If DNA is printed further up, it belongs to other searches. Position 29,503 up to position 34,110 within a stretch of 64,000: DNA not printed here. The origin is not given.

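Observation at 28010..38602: Sensor kinase + sigma-54 NtrC-type regulator, then a sigma-54 promoter driving CheY-like regulator / OmpB-like giant multicopper oxidase / two FkpA chaperones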

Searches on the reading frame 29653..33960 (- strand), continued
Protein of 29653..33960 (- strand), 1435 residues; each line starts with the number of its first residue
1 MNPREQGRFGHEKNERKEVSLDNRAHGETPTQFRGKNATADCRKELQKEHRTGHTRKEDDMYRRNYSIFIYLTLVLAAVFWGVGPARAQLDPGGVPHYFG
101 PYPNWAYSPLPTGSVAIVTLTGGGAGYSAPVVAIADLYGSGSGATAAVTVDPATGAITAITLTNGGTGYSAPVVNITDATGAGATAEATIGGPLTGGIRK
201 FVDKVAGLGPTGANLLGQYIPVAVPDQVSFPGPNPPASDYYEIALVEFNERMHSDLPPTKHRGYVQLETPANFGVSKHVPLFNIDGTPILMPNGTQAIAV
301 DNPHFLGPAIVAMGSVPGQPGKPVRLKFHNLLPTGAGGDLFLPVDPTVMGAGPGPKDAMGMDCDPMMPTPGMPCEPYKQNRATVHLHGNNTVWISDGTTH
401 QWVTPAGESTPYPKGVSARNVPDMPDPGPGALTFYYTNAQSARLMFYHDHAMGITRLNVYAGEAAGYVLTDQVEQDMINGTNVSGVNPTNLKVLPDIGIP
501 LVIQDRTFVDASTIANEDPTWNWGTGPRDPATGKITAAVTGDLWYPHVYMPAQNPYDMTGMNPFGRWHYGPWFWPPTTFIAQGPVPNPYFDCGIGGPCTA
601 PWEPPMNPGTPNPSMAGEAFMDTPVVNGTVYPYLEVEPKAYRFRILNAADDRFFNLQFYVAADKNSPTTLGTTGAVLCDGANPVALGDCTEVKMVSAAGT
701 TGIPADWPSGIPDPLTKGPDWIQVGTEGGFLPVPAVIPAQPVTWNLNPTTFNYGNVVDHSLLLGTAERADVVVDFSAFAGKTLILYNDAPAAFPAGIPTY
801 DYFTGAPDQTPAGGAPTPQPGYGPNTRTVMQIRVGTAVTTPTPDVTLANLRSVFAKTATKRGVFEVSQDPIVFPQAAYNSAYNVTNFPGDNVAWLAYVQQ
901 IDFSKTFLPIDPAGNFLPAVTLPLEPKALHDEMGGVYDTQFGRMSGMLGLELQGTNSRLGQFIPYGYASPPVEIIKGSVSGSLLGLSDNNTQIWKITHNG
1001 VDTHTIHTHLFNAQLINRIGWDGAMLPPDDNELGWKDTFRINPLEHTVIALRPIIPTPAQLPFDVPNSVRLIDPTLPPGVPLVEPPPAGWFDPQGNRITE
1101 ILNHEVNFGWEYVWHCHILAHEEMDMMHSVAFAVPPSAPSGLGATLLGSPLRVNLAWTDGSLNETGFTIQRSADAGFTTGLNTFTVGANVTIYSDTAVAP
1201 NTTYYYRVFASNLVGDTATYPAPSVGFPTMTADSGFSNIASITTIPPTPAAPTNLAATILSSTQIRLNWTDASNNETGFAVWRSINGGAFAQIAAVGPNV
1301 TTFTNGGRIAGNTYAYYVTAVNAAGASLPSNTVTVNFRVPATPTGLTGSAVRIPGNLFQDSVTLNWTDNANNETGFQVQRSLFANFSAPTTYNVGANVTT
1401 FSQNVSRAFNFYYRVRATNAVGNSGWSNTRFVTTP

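Call 41: find_homologous_proteins(query=L061:9971-13924:+)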
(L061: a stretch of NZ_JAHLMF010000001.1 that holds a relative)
Query L061:9971-13924:+ (1318 aa): 6278 proteins with E <= 0.001 among 8000 candidates; the best 120 are listed.
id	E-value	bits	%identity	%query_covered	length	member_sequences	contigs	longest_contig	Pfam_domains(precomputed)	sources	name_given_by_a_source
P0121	0.0e+0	2878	93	99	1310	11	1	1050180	PF07731.21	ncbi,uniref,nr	ncbi:multicopper oxidase domain-containing protein [Geomonas subterranea]|uniref:multicopper oxidase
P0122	0.0e+0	2743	89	99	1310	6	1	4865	PF07731.21,PF00041.28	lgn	-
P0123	0.0e+0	2646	86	99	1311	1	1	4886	PF07731.21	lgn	-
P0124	0.0e+0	2439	81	99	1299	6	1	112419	PF07731.21,PF00041.28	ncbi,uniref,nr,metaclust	ncbi:multicopper oxidase domain-containing protein [Citrifermentans bremense]|uniref:multicopper oxi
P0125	0.0e+0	2283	76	99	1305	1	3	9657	PF07731.21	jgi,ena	-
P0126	0.0e+0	2239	75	99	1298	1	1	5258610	PF07731.21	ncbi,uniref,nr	ncbi:multicopper oxidase domain-containing protein [Geomonas sp. RF6]|uniref:multicopper oxidase dom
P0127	0.0e+0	2224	71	94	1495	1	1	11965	PF07731.21,PF25833.1,PF00041.28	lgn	-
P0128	0.0e+0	2213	73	99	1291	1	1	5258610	PF07731.21,PF00041.28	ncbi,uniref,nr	ncbi:multicopper oxidase domain-containing protein [Geomonas sp. RF6]|uniref:multicopper oxidase dom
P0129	0.0e+0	2154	71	99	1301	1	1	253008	PF07731.21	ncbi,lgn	-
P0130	0.0e+0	2122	66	99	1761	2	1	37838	PF07731.21,PF25833.1,PF00041.28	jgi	jgi:FtsP/CotA-like multicopper oxidase with cupredoxin domain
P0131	0.0e+0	2120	71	99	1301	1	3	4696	PF07731.21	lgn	-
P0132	0.0e+0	2111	66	99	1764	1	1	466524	PF07731.21,PF25833.1,PF00041.28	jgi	jgi:FtsP/CotA-like multicopper oxidase with cupredoxin domain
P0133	0.0e+0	2082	70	99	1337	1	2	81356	PF07731.21,PF00041.28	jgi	-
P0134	0.0e+0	2036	69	99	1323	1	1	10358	PF07731.21,PF00041.28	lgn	-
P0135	0.0e+0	2030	68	99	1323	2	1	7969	PF07731.21,PF00041.28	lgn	-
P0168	0.0e+0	1879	63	92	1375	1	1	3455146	PF07731.21,PF00041.28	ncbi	ncbi:MAG: multicopper oxidase domain-containing protein [Myxococcales bacterium]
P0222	0.0e+0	1801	66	94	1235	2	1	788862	PF07731.21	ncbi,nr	ncbi:multicopper oxidase domain-containing protein [Geobacter hydrogenophilus]|nr:multicopper oxidas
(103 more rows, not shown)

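Call 42: find_encoding_contigs(protein=P0222, flank=10000, max_places=2)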
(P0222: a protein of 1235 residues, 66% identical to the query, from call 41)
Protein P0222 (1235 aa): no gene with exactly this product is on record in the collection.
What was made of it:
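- On OmpB/OmpC-type giant multicopper protein (Geobacter): P0222 has no contig on record (call 42).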

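Call 44: search_solved_structures(query=P0001, max_evalue=0.01)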
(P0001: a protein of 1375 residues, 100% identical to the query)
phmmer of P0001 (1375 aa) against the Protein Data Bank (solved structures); distinct sequences matched with E-value up to 0.01: 38.
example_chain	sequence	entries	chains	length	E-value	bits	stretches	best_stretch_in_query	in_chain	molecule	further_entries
4a66_A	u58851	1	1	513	6e-32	113.6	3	541-599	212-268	SPORE COAT PROTEIN A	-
4a68_A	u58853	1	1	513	6.6e-32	113.5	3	541-599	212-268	SPORE COAT PROTEIN A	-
1gsk_A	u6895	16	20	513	6.7e-32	113.4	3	541-599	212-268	SPORE COAT PROTEIN A | COTA LACCASE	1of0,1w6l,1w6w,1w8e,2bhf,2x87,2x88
4a67_A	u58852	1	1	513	6.9e-32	113.4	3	541-599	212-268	SPORE COAT PROTEIN A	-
4akq_A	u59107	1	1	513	1.5e-31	112.3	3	541-599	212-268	SPORE COAT PROTEIN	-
2wsd_A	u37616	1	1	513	3.2e-31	111.2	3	541-599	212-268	SPORE COAT PROTEIN A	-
4akp_A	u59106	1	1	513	3.3e-31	111.1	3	541-599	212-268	SPORE COAT PROTEIN A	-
4ako_A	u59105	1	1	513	6.7e-31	110.1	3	541-599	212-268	SPORE COAT PROTEIN A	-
5zlk_A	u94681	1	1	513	8.5e-31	109.8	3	541-599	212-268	Spore coat protein A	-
5zll_A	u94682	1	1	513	1.2e-30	109.3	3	541-599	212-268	Spore coat protein A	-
5zlm_A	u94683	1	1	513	1.2e-30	109.3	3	541-599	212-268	Spore coat protein A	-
9bd5_A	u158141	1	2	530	1.2e-29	105.9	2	543-599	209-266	Spore coat protein A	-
7z5p_A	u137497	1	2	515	1.6e-28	102.2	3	340-417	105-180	Copper oxidase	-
8z5b_A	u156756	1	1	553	1.1e-24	89.5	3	321-417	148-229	Multicopper oxidase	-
6i3l_A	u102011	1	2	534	7.7e-18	66.8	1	363-419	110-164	Bilirubin oxidase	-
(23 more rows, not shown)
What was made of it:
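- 29653..33780 (-): Giant multicopper oxidase, 1375 aa. Signal peptide 33697-33780; two phage-type repeats 33376-33627; oxidase core 30565-33369; three FN3-like domains 29656-30555. CotA in the PDB, E 6e-32 (call 44).
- On Multicopper oxidase (three-domain, CotA-like): CotA chains at E 6e-32, bilirubin oxidase at 8e-18 (call 44).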

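Call 45: search_protein_families(library=ncbifam, proteins=[P0001], max_evalue=0.001)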
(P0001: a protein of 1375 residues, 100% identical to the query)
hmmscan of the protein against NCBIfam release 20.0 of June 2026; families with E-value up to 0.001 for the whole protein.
P0001 (1375 aa): 2 families
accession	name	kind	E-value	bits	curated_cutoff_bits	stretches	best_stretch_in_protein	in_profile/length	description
NF045554.1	AmiPhnlOxPhsA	equivalog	3.4e-30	105.2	950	3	375-419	145-188/581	O-aminophenol oxidase PhsA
NF008205.1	PRK10965.1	equivalog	1e-06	27.9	525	0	1043-1069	499-525/529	multicopper oxidase CueO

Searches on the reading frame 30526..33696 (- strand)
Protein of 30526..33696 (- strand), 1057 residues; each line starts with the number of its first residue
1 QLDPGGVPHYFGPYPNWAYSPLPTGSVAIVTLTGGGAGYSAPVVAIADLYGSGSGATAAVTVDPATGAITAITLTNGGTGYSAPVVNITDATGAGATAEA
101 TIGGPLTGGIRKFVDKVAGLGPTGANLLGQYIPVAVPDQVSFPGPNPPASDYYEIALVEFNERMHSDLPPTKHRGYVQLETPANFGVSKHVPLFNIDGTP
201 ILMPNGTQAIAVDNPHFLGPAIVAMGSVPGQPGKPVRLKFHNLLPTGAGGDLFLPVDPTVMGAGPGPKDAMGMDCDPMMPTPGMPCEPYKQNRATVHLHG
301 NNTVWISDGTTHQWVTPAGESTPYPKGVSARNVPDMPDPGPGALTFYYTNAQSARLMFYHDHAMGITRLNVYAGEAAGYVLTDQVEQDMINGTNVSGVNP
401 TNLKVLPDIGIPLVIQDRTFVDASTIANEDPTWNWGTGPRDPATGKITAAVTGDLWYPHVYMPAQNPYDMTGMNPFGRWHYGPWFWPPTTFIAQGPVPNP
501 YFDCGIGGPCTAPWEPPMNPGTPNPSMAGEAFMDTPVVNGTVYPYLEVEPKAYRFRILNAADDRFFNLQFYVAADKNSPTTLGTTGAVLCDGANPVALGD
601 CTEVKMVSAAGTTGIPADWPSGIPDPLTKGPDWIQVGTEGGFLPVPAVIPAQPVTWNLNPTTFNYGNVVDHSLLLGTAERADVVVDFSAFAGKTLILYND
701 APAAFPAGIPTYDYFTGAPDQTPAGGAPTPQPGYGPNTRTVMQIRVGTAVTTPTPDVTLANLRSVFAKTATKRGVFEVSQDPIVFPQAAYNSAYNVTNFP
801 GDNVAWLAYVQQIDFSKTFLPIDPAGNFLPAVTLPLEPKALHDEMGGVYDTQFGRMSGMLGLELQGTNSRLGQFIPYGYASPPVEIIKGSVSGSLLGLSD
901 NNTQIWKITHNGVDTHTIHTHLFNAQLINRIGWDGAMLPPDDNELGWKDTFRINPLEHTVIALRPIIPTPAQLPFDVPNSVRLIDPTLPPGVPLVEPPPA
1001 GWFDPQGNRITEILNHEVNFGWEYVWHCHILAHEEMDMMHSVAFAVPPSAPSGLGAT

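Call 69: predict_structure(alignment_id=A4)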
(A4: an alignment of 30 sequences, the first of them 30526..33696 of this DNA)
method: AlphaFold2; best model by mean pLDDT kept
length: 1057 residues; sequences in the alignment: 30
mean_pLDDT: 56.0   pTM: 0.58
mean pLDDT of the five models: 56.0, 51.3, 47.8, 47.7, 46.3
residues with pLDDT >= 90: 62; 70-90: 306; 50-70: 221; < 50: 468
segments of 3 or more residues with pLDDT < 50: 1-21, 116-132, 143-147, 167-169, 225-232, 248-331, 349-381, 418-502, 505-510, 512-534, 617-620, 660-663, 702-731, 733-738, 837-893, 911-914, 968-984, 986-988, 997-1008, 1016-1057
pLDDT, mean of each block of 10 residues (from residue 1): 22 28 73 86 82 84 88 88 82 84 62 46 37 60 52 77 53 71 80 84 86 69 46 61 63 32 31 37 34 28 23 26 28 58 57 36 26 37 76 87 84 62 34 34 41 28 25 24 26 35 44 41 26 49 76 83 69 83 77 81 77 54 79 82 83 60 53 72 91 87 36 30 39 50 87 89 86 74 70 67 61 69 72 54 23 22 26 23 24 55 67 54 73 70 74 69 62 38 50 54 45 55 36 30 33 29
secondary structure, 60 per line:
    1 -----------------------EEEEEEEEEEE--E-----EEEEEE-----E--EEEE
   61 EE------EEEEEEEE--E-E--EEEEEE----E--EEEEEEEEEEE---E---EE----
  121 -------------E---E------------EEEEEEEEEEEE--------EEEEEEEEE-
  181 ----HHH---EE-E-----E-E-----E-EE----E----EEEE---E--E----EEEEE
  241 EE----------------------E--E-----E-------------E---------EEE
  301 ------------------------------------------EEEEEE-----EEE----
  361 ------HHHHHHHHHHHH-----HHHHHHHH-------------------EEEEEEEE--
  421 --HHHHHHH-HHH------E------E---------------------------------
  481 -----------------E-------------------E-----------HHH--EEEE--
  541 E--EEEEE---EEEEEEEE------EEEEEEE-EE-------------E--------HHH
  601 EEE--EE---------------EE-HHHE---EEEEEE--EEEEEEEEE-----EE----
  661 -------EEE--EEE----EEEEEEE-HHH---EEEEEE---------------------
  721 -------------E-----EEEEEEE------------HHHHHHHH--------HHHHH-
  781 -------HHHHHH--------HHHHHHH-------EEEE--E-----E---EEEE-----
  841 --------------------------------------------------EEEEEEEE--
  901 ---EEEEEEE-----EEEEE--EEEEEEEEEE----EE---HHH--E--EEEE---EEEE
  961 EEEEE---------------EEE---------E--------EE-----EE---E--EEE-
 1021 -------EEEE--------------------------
elements in order (helices of 4 or more, strands of 3 or more residues): E24-34 E43-48 E57-62 E69-76 E84-89 E97-107 E151-162 E171-179 E221-224 E236-242 E298-300 E343-348 E354-356 H367-378 H384-391 E411-418 H423-429 E535-538 E544-548 E552-559 E566-572 E601-603 E633-638 E641-649 E668-670 E673-675 E680-686 E694-699 E740-746 H759-766 H775-779 H788-793 H802-808 E816-819 E832-835 E891-898 E904-910 E916-920 E923-932 E950-953 E957-965 E981-983 E1017-1019 E1028-1031
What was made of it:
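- On Multicopper oxidase (three-domain, CotA-like): The AlphaFold model of the core was too poor (pLDDT 56) to test the fold (call 69).
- Tried and rejected: AlphaFold of residues 29-1085 with a 30-sequence alignment gave pLDDT 56 and pTM 0.58 (call 69).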
